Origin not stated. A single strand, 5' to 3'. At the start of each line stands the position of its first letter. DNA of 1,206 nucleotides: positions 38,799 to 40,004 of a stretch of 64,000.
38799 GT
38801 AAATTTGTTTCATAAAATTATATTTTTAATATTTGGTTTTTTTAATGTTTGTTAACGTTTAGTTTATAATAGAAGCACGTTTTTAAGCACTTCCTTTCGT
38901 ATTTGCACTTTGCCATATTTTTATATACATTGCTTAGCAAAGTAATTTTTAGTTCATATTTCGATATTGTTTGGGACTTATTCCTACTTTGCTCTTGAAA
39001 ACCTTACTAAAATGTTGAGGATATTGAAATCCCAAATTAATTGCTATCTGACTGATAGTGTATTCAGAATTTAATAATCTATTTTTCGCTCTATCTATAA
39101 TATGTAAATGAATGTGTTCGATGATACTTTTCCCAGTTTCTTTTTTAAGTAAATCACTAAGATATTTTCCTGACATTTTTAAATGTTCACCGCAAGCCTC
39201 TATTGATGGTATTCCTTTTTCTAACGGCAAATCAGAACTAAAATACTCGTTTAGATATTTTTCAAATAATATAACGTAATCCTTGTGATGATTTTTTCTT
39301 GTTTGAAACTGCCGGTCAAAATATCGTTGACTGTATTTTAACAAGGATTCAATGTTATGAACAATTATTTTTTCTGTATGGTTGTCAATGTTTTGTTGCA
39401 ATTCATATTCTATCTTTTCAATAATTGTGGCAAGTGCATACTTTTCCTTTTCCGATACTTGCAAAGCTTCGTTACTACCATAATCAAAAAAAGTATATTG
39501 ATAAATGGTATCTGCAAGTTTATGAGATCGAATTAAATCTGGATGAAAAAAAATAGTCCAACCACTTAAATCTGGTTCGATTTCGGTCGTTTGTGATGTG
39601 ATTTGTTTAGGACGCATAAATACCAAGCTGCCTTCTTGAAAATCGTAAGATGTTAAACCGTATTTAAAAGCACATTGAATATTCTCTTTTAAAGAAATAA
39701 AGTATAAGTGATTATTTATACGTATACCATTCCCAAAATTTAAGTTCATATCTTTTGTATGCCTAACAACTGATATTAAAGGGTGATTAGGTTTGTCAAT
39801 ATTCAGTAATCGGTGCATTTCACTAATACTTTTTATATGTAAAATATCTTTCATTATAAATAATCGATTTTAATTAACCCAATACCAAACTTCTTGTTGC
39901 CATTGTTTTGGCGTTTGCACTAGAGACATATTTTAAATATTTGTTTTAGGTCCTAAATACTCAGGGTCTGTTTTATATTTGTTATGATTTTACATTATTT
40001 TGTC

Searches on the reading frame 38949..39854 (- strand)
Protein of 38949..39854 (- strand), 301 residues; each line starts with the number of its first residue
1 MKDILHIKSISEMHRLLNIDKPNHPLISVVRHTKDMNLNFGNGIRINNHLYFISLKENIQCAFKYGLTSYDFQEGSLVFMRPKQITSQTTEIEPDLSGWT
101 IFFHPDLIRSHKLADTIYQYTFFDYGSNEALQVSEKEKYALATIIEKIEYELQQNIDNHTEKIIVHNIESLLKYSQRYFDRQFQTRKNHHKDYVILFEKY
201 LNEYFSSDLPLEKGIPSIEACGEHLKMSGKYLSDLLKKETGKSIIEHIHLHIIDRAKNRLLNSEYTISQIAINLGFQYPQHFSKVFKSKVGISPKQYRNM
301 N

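Call 10: search_protein_families(library=pfam, proteins=[window:38949-39854:-], max_evalue=0.01)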
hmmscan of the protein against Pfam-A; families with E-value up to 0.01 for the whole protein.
window:38949-39854:- (301 aa): 2 families
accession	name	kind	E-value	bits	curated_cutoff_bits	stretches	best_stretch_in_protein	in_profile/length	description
PF12833.13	HTH_18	-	3.3e-20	72.6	33.6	1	223-299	3-79/80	Helix-turn-helix domain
PF00165.29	HTH_AraC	-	1.3e-16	60.7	26.6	1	262-299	6-42/42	Bacterial regulatory helix-turn-helix proteins, AraC family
